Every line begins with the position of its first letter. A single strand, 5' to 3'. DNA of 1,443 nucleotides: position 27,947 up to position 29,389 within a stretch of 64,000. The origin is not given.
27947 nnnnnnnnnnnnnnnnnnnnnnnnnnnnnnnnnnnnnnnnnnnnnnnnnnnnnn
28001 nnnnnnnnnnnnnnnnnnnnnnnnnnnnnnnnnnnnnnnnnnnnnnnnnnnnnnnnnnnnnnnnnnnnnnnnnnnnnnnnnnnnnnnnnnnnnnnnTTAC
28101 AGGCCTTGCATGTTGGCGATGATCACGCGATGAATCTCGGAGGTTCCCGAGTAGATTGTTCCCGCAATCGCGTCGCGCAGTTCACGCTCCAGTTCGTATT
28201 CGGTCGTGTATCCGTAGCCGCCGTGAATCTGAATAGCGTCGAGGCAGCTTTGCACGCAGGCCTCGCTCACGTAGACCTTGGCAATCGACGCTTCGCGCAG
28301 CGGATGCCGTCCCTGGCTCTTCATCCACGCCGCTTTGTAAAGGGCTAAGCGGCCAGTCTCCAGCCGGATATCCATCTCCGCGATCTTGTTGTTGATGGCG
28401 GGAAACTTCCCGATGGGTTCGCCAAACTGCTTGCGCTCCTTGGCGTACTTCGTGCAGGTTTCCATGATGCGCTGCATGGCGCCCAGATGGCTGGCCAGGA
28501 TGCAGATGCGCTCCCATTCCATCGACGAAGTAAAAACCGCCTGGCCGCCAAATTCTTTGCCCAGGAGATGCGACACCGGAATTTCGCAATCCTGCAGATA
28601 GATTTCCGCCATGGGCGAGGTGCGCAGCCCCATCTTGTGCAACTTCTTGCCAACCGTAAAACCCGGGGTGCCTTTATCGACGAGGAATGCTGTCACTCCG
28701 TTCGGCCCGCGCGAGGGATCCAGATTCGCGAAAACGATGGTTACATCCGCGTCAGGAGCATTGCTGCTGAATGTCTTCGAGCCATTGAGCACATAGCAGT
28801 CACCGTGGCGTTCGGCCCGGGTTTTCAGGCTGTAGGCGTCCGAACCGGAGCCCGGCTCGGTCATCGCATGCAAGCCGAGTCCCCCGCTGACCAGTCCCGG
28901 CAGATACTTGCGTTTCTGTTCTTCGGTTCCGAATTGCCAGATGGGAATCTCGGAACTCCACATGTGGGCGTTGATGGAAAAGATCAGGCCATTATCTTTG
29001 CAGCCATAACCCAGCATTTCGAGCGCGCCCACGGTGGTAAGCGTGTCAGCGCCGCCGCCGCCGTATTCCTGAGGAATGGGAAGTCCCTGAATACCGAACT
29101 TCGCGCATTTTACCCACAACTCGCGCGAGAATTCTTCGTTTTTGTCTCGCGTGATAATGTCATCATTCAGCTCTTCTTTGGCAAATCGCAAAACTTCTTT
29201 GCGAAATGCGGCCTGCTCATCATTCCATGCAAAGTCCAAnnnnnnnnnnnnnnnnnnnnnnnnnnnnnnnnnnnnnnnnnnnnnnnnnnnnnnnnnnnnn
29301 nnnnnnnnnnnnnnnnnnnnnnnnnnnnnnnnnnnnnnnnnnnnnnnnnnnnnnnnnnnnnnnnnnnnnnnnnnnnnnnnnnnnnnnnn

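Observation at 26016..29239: Stand-alone A enzyme + carrier protein + acyl-CoA-dehydrogenase trio inside the EPS operon (Pro-to-pyrrolyl/dehydroprolyl-type logic, or a novel acyl decoration)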

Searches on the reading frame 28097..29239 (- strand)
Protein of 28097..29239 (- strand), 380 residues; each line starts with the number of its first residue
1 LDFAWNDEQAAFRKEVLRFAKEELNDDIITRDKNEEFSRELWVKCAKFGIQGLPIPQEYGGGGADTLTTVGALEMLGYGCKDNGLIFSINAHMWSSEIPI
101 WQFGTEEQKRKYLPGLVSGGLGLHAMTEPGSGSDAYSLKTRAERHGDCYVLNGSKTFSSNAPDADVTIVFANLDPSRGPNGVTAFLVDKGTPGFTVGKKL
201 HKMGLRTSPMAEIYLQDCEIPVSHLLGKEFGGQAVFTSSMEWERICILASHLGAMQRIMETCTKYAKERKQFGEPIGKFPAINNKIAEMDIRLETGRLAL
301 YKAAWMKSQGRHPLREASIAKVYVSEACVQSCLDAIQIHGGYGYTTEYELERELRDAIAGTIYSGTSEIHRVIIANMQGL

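Call 3: search_protein_families(library=pfam, proteins=[window:28097-29239:-])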
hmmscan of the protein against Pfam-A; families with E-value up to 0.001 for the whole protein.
window:28097-29239:- (380 aa): 4 families
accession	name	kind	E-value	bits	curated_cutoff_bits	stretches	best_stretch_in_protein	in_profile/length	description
PF00441.29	Acyl-CoA_dh_1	-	5.1e-46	157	22.4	1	232-376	3-147/150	Acyl-CoA dehydrogenase, C-terminal domain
PF02771.21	Acyl-CoA_dh_N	-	5.1e-28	98.1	22.9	1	6-119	1-112/113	Acyl-CoA dehydrogenase, N-terminal domain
PF02770.24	Acyl-CoA_dh_M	-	1.5e-27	96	33.3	1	125-218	3-97/97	Acyl-CoA dehydrogenase, middle domain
PF08028.16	Acyl-CoA_dh_2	-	3e-18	66.8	22.7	1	246-367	2-133/134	Acyl-CoA dehydrogenase, C-terminal domain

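Call 4: search_protein_families(library=ncbifam, proteins=[window:28097-29239:-])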
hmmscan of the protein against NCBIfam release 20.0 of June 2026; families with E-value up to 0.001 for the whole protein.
window:28097-29239:- (380 aa): 23 families
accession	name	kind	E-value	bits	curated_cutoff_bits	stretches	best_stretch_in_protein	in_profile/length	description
NF053553.1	prodigi_MBC_PigA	equivalog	2.4e-125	418.6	500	1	1-380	1-381/381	prodigiosin MBC biosynthesis dehydrogenase PigA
NF045652.1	ProlPCPDhRedW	equivalog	1e-123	412.9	650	1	8-379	3-374/376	L-prolyl-[peptidyl-carrier protein] dehydrogenase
NF042972.1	AcrlCoAredClosAcrC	equivalog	2.3e-100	335.9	640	1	1-376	1-374/378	acryloyl-CoA reductase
NF058590.1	AcCoDHFadEBacil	equivalog_domain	4.4e-75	253.3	600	1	5-377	21-409/586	acyl-CoA dehydrogenase FadE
NF045552.1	GlutCoADH_Des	equivalog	8.8e-73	245.7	470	1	1-376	1-377/387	glutaryl-CoA dehydrogenase Acd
NF042439.1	SulpropCoADesulf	equivalog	1e-65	221.9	600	1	16-376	4-368/379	3-sulfinopropanoyl-CoA desulfinase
NF008997.0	PRK12341.1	equivalog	3.9e-64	217.1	537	1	1-370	1-368/382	acyl-CoA dehydrogenase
NF043006.1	CyhCrbnylCoADH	equivalog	1.3e-63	215.3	650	1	9-375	8-372/380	cyclohexane-1-carbonyl-CoA dehydrogenase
NF002885.1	PRK03354.1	equivalog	2.4e-51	175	540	1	1-370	1-365/378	crotonobetainyl-CoA dehydrogenase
TIGR03207.1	cyc_hxne_CoA_dh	equivalog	1.8e-49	168.5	575.35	1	6-376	2-369/372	cyclohexanecarboxyl-CoA dehydrogenase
NF052270.1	Staph_DH_FadE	equivalog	3.1e-37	128.3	600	1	100-375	117-390/400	acyl-CoA dehydrogenase FadE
TIGR03203.1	pimD_small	equivalog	1.2e-29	103.6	652.7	1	33-356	34-354/378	pimeloyl-CoA dehydrogenase small subunit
TIGR03204.1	pimC_large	equivalog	2.1e-28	99.3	623.85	1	2-312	1-308/395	pimeloyl-CoA dehydrogenase large subunit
NF049984.1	Rv1679_FadE16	equivalog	1.8e-24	86.7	600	1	15-368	7-355/371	Rv1679 family acyl-CoA dehydrogenase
NF007000.1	PRK09463.1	subfamily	2.8e-24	85.5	600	1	8-343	47-397/726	acyl-CoA dehydrogenase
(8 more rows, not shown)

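Call 12: search_solved_structures(query=window:28097-29239:-, max_evalue=1e-20)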
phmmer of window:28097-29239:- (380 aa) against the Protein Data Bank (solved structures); distinct sequences matched with E-value up to 1e-20: 78 (the best 60 are shown).
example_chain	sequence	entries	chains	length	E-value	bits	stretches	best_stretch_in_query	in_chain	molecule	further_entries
4irn_A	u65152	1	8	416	2.6e-139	468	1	2-380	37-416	Prolyl-ACP dehydrogenase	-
6cxt_B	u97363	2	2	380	9e-93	314.8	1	1-380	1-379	Butyryl-CoA dehydrogenase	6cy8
5zw0_A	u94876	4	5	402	3.7e-89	302.9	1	1-380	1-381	L-prolyl-[peptidyl-carrier protein] dehydrogenase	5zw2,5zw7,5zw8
6af6_A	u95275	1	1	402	2.6e-88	300.2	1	1-380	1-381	L-prolyl-[peptidyl-carrier protein] dehydrogenase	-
5lnx_A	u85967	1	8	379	3.8e-88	299.6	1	7-375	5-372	Acyl-CoA dehydrogenase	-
5ol2_C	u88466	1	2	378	6.9e-88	298.7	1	16-375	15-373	Acyl-CoA dehydrogenase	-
4l1f_A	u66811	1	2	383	1.3e-82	281.4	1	1-375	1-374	Acyl-CoA dehydrogenase domain protein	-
4kto_A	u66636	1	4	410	6.7e-80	272.4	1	2-375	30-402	isovaleryl-CoA dehydrogenase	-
4o5m_A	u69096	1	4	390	1.3e-79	271.5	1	1-375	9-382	Isovaleryl-CoA dehydrogenase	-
1ukw_A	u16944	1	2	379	3.8e-78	266.7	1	1-376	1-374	acyl-CoA dehydrogenase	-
1buc_A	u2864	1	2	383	1.9e-77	264.4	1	1-373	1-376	BUTYRYL-COA DEHYDROGENASE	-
4m9a_A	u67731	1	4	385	3e-76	260.4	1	2-376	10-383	Acyl-CoA dehydrogenase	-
6fah_C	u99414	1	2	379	6.5e-76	259.3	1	7-377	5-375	Caffeyl-CoA reductase-Etf complex subunit CarC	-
4n5f_A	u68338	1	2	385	2.3e-75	257.5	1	1-376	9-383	Putative acyl-CoA dehydrogenase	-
4u83_A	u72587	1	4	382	5.8e-74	252.9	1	6-376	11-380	Acyl-CoA dehydrogenase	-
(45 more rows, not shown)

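Call 15: find_homologous_proteins(query=window:28097-29239:-, max_evalue=1e-30)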
Query window:28097-29239:- (380 aa): 7996 proteins with E <= 1e-30 among 8000 candidates; the best 120 are listed.
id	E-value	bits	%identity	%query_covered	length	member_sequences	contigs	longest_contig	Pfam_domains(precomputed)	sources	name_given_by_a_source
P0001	8.0e-259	876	100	100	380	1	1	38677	PF02770.25,PF00441.30,PF08028.17,PF02771.22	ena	-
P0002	2.9e-237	805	92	100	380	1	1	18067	PF02770.25,PF00441.30,PF08028.17,PF02771.22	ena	-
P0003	5.8e-237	804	92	100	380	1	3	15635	PF02770.25,PF00441.30,PF08028.17,PF02771.22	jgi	jgi:alkylation response protein AidB-like acyl-CoA dehydrogenase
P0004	7.5e-237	804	92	100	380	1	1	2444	PF02770.25,PF00441.30,PF08028.17,PF02771.22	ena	-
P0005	2.7e-236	802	91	100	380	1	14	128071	PF02770.25,PF00441.30,PF08028.17,PF02771.22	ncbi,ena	-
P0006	5.2e-236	801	92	100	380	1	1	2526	PF02770.25,PF00441.30,PF08028.17,PF02771.22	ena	-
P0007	5.4e-236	801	91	100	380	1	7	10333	PF02770.25,PF00441.30,PF08028.17,PF02771.22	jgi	jgi:alkylation response protein AidB-like acyl-CoA dehydrogenase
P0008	1.0e-235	800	91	100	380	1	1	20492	PF02770.25,PF00441.30,PF08028.17,PF02771.22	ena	-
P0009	1.1e-235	800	91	100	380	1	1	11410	PF02770.25,PF00441.30,PF08028.17,PF02771.22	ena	-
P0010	2.6e-235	799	91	100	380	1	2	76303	PF02770.25,PF00441.30,PF08028.17,PF02771.22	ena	-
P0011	2.8e-235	799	91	100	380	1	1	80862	PF02770.25,PF00441.30,PF08028.17,PF02771.22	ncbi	-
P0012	2.9e-235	799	91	100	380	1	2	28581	PF02770.25,PF00441.30,PF08028.17,PF02771.22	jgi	jgi:alkylation response protein AidB-like acyl-CoA dehydrogenase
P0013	5.1e-235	798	90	100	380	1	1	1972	PF02770.25,PF00441.30,PF08028.17,PF02771.22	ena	-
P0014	7.3e-235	797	91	100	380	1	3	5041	PF02770.25,PF00441.30,PF08028.17,PF02771.22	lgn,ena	-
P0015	7.7e-235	797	91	100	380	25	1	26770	PF02770.25,PF00441.30,PF08028.17,PF02771.22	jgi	jgi:alkylation response protein AidB-like acyl-CoA dehydrogenase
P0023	2.6e-234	796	90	100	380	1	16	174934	PF02770.25,PF00441.30,PF08028.17,PF02771.22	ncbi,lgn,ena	-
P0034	1.5e-232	790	89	100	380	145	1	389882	PF02770.25,PF00441.30,PF08028.17,PF02771.22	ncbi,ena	-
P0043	5.3e-230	781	89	100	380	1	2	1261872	PF02770.25,PF00441.30,PF08028.17,PF02771.22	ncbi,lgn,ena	-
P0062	3.0e-202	690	78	100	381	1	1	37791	PF02770.25,PF00441.30,PF08028.17,PF02771.22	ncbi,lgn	-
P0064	3.8e-201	686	77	100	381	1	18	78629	PF02770.25,PF00441.30,PF08028.17,PF02771.22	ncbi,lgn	-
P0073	2.6e-196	670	76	100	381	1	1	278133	PF02770.25,PF00441.30,PF08028.17,PF02771.22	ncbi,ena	-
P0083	7.4e-195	666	74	100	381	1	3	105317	PF02770.25,PF00441.30,PF08028.17,PF02771.22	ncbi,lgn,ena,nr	ncbi:MAG TPA: acyl-CoA dehydrogenase family protein [Terriglobales bacterium]|nr:acyl-CoA dehydrogen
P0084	9.1e-195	665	75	100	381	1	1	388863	PF02770.25,PF00441.30,PF08028.17,PF02771.22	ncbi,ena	-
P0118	2.7e-193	661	74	100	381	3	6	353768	PF02770.25,PF00441.30,PF08028.17,PF02771.22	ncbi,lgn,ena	-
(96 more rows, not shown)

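Call 18: find_encoding_contigs(protein=P0083, flank=10000, max_places=3)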
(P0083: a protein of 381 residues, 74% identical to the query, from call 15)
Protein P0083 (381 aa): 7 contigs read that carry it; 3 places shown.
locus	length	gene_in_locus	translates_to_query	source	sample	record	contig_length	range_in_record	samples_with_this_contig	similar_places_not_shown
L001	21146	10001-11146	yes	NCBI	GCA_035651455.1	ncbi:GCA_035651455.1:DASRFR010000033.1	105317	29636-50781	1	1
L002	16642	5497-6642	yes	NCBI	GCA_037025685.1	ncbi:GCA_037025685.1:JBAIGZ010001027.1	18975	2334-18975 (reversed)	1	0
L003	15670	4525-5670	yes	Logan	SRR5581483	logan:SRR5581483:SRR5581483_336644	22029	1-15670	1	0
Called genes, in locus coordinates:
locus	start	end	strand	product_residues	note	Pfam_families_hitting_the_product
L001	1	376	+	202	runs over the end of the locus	PF02190:LON_substr_bdg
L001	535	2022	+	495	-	-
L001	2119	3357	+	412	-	PF27098:Rv0959_3rd, PF13519:VWA_2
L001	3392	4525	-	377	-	PF00437:T2SSE, PF13191:AAA_16 (faint), PF25199:nSTAND_NTPase5 (faint)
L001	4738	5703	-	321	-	PF01073:3Beta_HSD, PF01370:Epimerase, PF04321:RmlD_sub_bind (faint), PF16363:GDP_Man_Dehyd, PF02719:Polysacc_synt_2 (weak)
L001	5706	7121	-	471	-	PF03721:UDPG_MGDP_dh_N, PF00984:UDPG_MGDP_dh, PF03720:UDPG_MGDP_dh_C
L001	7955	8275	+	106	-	PF02954:HTH_8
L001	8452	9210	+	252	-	PF06564:CBP_BcsQ (weak)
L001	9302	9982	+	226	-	PF00132:Hexapep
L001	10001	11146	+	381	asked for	PF02771:Acyl-CoA_dh_N, PF02770:Acyl-CoA_dh_M, PF00441:Acyl-CoA_dh_1, PF08028:Acyl-CoA_dh_2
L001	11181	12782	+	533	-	PF00501:AMP-binding, PF13193:AMP-binding_C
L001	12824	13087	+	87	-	PF00550:PP-binding (weak)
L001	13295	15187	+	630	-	PF00501:AMP-binding, PF13193:AMP-binding_C, PF00550:PP-binding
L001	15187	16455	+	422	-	PF00067:p450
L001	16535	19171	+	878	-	PF00501:AMP-binding, PF13193:AMP-binding_C, PF00550:PP-binding, PF00975:Thioesterase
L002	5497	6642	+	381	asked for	PF02771:Acyl-CoA_dh_N, PF02770:Acyl-CoA_dh_M, PF00441:Acyl-CoA_dh_1, PF08028:Acyl-CoA_dh_2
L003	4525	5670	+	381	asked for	PF02771:Acyl-CoA_dh_N, PF02770:Acyl-CoA_dh_M, PF00441:Acyl-CoA_dh_1, PF08028:Acyl-CoA_dh_2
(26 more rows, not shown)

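Call 19: find_encoding_contigs(protein=P0043, flank=10000, max_places=2)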
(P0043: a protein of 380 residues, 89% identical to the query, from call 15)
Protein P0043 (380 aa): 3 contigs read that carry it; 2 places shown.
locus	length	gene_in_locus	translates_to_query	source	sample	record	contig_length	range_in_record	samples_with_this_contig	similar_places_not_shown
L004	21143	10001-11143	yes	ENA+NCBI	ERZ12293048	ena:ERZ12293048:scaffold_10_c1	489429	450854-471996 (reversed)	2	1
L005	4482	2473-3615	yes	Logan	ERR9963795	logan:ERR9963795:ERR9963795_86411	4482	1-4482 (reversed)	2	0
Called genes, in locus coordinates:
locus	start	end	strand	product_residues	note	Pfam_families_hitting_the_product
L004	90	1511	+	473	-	PF01590:GAF, PF13185:GAF_2, PF13492:GAF_3 (weak), PF03544:TonB_C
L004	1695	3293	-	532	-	PF06537:DHOR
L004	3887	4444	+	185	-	PF02357:NusG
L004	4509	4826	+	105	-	PF02954:HTH_8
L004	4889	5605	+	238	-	PF02563:Poly_export, PF22461:SLBB_2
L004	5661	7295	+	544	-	-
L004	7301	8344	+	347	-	PF13191:AAA_16, PF13245:AAA_19 (weak), PF13401:AAA_22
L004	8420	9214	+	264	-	PF10609:ParA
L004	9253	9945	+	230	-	PF00132:Hexapep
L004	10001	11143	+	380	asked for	PF02771:Acyl-CoA_dh_N, PF02770:Acyl-CoA_dh_M, PF00441:Acyl-CoA_dh_1, PF08028:Acyl-CoA_dh_2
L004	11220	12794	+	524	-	PF00501:AMP-binding, PF13193:AMP-binding_C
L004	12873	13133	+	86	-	-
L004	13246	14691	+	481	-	PF13727:CoA_binding_3, PF02397:Bac_transf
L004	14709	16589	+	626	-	PF00501:AMP-binding, PF13193:AMP-binding_C, PF00550:PP-binding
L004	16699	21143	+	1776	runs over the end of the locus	PF00067:p450, PF00668:Condensation, PF00501:AMP-binding, PF13193:AMP-binding_C, PF00550:PP-binding, PF00975:Thioesterase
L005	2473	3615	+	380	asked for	PF02771:Acyl-CoA_dh_N, PF02770:Acyl-CoA_dh_M, PF00441:Acyl-CoA_dh_1, PF08028:Acyl-CoA_dh_2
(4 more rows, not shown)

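Call 22: search_solved_structures(query=window:28097-29239:-, max_evalue=1e-85, show_alignments=4)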
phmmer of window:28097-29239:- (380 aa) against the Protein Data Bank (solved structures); distinct sequences matched with E-value up to 1e-85: 6.
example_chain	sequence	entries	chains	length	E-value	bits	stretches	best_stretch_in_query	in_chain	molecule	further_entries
4irn_A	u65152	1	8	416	2.6e-139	468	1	2-380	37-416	Prolyl-ACP dehydrogenase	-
6cxt_B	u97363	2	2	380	9e-93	314.8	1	1-380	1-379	Butyryl-CoA dehydrogenase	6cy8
5zw0_A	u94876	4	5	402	3.7e-89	302.9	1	1-380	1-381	L-prolyl-[peptidyl-carrier protein] dehydrogenase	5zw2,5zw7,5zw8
6af6_A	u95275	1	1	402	2.6e-88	300.2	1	1-380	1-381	L-prolyl-[peptidyl-carrier protein] dehydrogenase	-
5lnx_A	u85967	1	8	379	3.8e-88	299.6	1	7-375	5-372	Acyl-CoA dehydrogenase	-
5ol2_C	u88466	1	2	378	6.9e-88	298.7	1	16-375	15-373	Acyl-CoA dehydrogenase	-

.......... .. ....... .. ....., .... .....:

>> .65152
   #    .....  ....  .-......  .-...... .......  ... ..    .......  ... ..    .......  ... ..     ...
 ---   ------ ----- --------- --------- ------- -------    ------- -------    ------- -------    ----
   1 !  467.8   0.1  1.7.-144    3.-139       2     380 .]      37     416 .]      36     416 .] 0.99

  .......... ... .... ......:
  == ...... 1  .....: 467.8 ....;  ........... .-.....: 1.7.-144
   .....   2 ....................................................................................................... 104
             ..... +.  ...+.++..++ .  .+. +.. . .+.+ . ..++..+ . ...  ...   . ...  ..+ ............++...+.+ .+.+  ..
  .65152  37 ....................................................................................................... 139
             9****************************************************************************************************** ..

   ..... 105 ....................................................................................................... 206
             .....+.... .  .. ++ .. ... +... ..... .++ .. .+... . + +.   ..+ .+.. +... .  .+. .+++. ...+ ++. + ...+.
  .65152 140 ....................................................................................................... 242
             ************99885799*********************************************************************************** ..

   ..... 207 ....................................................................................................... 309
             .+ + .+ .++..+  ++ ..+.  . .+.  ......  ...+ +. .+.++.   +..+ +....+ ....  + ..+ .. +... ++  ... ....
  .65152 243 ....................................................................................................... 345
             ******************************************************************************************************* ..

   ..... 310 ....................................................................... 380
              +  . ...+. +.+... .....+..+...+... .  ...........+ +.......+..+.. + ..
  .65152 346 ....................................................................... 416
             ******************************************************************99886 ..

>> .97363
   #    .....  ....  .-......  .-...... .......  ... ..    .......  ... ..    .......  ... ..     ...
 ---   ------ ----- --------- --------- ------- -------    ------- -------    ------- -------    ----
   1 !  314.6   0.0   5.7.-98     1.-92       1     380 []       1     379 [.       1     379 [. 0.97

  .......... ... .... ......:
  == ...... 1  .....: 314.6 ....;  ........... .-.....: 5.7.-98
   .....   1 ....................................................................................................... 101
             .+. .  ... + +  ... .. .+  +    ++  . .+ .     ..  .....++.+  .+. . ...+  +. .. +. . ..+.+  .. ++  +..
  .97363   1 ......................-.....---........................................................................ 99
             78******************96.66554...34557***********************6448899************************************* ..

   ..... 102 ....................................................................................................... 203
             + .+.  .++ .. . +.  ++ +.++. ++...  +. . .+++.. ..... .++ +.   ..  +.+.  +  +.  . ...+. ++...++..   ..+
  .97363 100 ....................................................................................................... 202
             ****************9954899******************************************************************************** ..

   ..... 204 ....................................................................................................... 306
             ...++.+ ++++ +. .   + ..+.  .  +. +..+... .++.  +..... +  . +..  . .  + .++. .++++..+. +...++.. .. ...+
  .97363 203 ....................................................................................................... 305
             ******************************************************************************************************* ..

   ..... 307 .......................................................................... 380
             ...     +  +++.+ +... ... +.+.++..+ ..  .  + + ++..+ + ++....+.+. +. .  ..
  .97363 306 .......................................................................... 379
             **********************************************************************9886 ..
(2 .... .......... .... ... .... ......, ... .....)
